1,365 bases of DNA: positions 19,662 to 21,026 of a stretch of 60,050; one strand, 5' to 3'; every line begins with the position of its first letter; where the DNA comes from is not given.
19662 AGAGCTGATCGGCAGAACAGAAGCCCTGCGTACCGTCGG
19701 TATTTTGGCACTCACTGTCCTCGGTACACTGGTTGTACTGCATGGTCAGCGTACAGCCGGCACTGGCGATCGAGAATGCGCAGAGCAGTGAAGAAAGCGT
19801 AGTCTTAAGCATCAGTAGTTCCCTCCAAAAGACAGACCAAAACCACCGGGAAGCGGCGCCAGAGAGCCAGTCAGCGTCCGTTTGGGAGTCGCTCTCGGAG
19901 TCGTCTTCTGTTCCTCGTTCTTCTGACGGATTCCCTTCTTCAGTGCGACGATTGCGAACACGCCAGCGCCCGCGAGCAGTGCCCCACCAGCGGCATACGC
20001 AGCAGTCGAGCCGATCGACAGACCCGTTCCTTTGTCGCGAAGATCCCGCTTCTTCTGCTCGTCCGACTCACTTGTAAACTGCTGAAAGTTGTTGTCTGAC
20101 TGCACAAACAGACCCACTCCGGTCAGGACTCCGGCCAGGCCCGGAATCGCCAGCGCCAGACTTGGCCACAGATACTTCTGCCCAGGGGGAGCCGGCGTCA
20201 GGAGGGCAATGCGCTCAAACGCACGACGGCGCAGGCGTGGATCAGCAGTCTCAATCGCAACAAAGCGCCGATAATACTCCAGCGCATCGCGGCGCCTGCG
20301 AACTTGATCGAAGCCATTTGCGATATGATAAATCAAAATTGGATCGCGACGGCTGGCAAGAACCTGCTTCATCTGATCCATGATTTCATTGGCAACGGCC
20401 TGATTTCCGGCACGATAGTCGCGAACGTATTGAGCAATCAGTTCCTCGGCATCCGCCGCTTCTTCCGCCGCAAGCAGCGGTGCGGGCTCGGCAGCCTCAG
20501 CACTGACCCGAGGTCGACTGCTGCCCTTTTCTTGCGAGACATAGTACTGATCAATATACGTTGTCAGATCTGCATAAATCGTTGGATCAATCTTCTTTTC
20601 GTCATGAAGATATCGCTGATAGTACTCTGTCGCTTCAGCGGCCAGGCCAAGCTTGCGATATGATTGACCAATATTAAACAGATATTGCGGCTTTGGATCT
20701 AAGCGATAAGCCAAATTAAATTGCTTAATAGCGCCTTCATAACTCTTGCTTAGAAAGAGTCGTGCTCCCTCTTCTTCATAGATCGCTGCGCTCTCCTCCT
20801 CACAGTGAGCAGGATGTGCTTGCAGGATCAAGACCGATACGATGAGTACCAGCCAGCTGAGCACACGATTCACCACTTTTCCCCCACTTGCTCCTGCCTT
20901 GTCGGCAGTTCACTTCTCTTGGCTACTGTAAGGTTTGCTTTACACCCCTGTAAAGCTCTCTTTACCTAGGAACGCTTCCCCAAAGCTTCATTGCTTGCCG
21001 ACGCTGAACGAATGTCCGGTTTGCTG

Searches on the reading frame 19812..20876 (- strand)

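Call 51: search_protein_families(library=pfam, proteins=[window:19812-20876:-], max_evalue=0.001)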
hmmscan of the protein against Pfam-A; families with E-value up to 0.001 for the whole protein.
window:19812-20876:- (354 aa): 3 families
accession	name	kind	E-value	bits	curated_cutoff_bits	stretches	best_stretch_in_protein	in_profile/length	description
PF07719.23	TPR_2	-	5.4e-07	29.7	27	0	64-90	2-28/34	Tetratricopeptide repeat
PF13181.12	TPR_8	-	0.00014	22.2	25.7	0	64-89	2-27/34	Tetratricopeptide repeat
PF00515.34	TPR_1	-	0.00082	19.5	27.8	0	64-89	2-27/34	Tetratricopeptide repeat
